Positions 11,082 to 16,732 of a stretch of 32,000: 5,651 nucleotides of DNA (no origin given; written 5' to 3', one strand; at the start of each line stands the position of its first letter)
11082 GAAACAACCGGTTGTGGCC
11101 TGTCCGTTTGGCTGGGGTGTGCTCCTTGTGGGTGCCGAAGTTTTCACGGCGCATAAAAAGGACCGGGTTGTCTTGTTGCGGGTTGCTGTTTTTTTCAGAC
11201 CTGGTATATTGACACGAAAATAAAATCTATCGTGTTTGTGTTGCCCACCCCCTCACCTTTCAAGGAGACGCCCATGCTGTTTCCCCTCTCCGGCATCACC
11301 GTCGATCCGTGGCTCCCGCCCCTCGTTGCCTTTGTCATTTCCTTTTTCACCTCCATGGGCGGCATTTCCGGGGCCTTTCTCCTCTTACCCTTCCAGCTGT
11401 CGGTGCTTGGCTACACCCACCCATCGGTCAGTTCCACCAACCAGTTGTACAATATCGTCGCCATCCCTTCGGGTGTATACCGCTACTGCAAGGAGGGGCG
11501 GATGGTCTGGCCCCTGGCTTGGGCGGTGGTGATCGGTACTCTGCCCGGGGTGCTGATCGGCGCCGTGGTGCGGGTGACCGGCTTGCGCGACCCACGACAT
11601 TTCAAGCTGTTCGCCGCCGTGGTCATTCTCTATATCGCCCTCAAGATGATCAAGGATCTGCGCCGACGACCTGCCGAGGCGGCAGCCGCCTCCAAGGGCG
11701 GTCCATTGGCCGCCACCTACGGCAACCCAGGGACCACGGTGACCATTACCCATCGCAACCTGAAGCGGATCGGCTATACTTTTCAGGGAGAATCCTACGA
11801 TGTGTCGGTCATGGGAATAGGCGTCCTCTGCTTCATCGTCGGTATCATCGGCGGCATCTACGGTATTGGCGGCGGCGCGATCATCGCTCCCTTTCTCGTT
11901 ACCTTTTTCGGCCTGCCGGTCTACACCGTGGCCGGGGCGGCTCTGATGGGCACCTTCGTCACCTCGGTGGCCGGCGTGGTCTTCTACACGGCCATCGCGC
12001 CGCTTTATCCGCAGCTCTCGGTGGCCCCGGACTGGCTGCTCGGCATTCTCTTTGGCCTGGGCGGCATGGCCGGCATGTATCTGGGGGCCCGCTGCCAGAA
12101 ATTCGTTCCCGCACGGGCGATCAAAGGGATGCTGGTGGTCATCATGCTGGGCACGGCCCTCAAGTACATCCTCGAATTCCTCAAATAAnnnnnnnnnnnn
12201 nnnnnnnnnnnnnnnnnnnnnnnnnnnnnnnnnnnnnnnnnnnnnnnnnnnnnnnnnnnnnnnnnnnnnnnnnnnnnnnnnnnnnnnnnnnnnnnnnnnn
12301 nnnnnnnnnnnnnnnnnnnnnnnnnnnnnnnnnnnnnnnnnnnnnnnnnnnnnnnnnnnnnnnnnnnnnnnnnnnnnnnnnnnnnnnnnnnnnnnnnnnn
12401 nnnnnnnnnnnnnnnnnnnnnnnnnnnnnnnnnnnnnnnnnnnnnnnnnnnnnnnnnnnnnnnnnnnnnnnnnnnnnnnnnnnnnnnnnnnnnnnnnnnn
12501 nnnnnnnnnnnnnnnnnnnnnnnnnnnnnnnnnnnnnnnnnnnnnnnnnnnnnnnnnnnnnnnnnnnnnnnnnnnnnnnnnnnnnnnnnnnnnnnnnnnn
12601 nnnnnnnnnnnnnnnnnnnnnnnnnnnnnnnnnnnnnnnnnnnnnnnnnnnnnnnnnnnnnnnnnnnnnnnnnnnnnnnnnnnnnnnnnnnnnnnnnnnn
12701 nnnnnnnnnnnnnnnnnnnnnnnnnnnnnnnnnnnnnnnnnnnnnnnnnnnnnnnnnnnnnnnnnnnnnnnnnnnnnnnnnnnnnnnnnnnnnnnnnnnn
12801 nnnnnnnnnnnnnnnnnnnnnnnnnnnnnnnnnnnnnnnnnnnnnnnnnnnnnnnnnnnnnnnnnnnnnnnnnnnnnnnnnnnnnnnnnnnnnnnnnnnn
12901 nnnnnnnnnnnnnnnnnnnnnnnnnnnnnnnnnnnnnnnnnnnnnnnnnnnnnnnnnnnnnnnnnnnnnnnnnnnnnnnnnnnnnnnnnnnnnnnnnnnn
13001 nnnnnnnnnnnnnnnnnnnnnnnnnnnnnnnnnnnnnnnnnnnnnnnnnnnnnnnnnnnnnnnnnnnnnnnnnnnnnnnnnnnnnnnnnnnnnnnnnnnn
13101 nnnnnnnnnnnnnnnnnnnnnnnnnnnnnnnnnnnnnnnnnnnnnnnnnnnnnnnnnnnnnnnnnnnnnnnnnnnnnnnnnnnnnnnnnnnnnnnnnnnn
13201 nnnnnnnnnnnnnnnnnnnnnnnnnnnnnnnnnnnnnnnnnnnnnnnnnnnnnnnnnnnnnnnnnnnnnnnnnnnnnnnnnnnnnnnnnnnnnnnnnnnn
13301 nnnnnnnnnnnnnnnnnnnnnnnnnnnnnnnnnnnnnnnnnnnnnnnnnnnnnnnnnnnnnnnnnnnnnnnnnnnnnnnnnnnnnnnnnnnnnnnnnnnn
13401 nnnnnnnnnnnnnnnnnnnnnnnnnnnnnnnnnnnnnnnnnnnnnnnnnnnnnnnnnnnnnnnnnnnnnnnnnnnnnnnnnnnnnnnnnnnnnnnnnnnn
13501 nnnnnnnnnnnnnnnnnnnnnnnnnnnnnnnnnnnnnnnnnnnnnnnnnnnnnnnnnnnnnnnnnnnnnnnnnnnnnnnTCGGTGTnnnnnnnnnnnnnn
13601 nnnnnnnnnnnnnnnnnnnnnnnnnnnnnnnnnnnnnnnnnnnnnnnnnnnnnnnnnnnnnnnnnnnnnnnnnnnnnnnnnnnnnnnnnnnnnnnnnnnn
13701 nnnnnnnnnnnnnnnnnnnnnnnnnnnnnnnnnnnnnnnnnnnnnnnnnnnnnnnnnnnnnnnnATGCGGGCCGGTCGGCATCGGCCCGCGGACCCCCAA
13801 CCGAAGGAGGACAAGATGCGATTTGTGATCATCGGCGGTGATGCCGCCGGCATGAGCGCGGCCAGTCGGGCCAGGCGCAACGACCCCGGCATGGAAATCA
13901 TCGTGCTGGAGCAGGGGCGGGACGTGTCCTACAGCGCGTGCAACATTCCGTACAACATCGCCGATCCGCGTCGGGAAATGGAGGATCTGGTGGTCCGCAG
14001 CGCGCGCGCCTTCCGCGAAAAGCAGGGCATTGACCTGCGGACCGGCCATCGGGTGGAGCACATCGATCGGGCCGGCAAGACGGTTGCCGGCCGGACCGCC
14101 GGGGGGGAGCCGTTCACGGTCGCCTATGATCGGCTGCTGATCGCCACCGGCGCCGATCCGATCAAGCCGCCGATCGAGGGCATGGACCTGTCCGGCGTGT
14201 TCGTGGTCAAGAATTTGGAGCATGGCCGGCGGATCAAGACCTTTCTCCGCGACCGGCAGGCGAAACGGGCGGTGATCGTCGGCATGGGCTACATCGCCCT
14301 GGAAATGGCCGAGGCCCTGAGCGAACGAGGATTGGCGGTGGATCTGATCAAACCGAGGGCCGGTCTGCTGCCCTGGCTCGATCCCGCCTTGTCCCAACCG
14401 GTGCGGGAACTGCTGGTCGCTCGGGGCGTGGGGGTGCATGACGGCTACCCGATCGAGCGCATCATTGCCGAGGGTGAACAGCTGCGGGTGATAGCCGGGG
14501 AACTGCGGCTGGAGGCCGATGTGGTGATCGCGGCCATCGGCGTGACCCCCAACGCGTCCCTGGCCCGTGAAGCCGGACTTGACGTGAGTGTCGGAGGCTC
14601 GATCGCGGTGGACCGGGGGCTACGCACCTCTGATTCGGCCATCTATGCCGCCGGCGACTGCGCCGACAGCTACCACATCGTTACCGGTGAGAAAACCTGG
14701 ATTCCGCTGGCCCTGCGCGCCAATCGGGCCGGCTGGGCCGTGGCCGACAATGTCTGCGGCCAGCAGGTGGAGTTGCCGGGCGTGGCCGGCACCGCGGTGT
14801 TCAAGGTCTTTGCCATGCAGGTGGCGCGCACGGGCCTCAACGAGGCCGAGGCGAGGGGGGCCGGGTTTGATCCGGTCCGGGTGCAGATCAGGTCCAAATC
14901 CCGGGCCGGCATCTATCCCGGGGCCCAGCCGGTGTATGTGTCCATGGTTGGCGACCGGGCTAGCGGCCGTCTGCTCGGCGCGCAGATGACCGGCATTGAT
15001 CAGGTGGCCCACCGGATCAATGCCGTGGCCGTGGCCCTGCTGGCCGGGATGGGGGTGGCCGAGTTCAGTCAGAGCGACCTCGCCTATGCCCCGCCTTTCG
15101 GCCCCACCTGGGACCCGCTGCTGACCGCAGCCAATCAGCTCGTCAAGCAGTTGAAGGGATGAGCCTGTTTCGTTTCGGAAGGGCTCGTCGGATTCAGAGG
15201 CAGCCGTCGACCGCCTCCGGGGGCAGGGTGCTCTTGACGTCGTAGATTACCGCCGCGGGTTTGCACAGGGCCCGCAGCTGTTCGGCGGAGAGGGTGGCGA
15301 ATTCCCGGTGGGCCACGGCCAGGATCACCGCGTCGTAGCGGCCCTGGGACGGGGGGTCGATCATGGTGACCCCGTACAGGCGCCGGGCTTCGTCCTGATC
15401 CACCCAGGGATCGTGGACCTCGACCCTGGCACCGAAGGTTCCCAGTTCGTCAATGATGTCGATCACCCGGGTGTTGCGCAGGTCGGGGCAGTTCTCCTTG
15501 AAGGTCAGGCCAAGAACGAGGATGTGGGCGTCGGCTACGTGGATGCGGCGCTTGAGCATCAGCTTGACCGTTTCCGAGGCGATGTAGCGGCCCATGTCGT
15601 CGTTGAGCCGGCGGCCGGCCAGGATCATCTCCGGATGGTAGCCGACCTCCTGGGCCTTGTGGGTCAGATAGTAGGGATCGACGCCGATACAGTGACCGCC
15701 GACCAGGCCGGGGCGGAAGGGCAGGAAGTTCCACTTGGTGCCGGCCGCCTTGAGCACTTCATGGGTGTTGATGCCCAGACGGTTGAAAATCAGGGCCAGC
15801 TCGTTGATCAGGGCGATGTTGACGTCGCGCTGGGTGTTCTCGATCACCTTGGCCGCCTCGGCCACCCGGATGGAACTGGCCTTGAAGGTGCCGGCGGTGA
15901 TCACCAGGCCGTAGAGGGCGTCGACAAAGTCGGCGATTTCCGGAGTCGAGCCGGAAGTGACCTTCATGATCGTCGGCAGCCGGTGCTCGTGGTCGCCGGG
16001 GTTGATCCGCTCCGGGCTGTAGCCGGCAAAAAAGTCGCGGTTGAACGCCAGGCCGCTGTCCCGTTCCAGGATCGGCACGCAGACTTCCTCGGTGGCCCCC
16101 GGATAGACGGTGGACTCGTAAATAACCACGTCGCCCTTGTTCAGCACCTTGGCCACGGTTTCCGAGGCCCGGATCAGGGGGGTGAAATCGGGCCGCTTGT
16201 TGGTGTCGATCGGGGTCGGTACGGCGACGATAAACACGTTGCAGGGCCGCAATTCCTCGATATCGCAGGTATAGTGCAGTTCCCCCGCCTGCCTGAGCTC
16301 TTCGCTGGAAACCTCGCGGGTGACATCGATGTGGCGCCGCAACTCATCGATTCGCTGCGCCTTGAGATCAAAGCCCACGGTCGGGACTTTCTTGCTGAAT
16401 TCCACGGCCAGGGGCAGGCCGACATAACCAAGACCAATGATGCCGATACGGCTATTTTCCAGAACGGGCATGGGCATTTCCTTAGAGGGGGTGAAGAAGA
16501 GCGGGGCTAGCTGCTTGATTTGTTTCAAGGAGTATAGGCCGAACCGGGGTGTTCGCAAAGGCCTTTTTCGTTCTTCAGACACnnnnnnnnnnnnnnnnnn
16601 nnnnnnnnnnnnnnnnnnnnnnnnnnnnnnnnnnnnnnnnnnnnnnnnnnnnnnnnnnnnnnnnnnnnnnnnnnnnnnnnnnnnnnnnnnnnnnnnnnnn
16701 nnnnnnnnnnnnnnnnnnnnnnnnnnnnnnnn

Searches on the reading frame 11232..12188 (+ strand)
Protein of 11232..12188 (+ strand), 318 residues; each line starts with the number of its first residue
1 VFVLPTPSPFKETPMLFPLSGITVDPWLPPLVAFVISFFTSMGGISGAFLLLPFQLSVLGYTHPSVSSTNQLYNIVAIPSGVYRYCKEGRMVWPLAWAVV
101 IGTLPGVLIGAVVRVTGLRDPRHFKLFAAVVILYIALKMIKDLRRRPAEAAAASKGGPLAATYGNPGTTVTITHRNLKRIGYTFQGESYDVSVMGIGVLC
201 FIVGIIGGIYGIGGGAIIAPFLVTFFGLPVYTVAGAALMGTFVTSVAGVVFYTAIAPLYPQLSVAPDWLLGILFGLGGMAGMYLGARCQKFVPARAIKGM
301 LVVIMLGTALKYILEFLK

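Call 23: search_protein_families(library=pfam, proteins=[window:11232-12188:+], max_evalue=0.001)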
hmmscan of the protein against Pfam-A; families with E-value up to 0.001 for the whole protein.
window:11232-12188:+ (318 aa): 1 family
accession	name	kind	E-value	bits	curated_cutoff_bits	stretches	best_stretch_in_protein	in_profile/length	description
PF01925.25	TauE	-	1.9e-37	129.6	32.6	1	31-311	3-236/237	Sulfite exporter TauE/SafE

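Call 51: search_protein_families(library=pfam, proteins=[window:11274-12188:+], max_evalue=0.001)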
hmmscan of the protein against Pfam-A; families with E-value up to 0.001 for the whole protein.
window:11274-12188:+ (304 aa): 1 family
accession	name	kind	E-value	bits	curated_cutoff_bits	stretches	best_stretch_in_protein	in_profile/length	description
PF01925.25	TauE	-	1.6e-37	129.8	32.6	1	17-297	3-236/237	Sulfite exporter TauE/SafE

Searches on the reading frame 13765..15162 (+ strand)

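Call 24: search_protein_families(library=pfam, proteins=[window:13765-15162:+], max_evalue=0.001)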
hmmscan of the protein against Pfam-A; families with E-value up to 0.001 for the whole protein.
window:13765-15162:+ (465 aa): 8 families
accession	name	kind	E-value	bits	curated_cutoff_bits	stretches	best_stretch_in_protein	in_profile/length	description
PF07992.20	Pyr_redox_2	-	2.3e-57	195.1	26.1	1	19-321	2-289/291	Pyridine nucleotide-disulphide oxidoreductase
PF00070.33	Pyr_redox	-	9.5e-18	64.9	22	1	168-239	1-72/82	Pyridine nucleotide-disulphide oxidoreductase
PF02852.28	Pyr_redox_dim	-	3.1e-15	56.8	25.3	1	345-446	3-103/110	Pyridine nucleotide-disulphide oxidoreductase, dimerisation domain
PF13738.12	Pyr_redox_3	-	5.8e-10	39.3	30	1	83-282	90-289/305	Pyridine nucleotide-disulphide oxidoreductase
PF01266.30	DAO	-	3.1e-08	34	27.9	0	75-131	151-205/353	FAD dependent oxidoreductase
PF13450.12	NAD_binding_8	-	1.7e-06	28.6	21.9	1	22-55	1-32/68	NAD(P)-binding Rossmann-like domain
PF03486.20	HI0933_like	-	0.00064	19.7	50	0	20-54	3-35/244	HI0933-like protein Rossmann domain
PF01593.30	Amino_oxidase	-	0.00071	19.4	19.8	0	72-135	203-266/443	Flavin containing amine oxidoreductase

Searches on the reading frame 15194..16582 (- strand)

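Call 24: search_protein_families(library=pfam, proteins=[window:15194-16582:-], max_evalue=0.001)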
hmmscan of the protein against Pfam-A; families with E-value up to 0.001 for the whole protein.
window:15194-16582:- (462 aa): 4 families
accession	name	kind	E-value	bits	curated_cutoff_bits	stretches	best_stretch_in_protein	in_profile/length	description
PF03721.20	UDPG_MGDP_dh_N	-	1e-29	103.9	27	1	45-216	2-179/187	UDP-glucose/GDP-mannose dehydrogenase family, NAD binding domain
PF00984.24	UDPG_MGDP_dh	-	3.9e-26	91.4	25.4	1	240-328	2-93/94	UDP-glucose/GDP-mannose dehydrogenase family, central domain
PF03720.21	UDPG_MGDP_dh_C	-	1.6e-24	86.7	30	1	355-453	1-101/103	UDP-glucose/GDP-mannose dehydrogenase family, UDP binding domain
PF03446.21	NAD_binding_2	-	0.00027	21.4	21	1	45-168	1-104/161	NAD binding domain of 6-phosphogluconate dehydrogenase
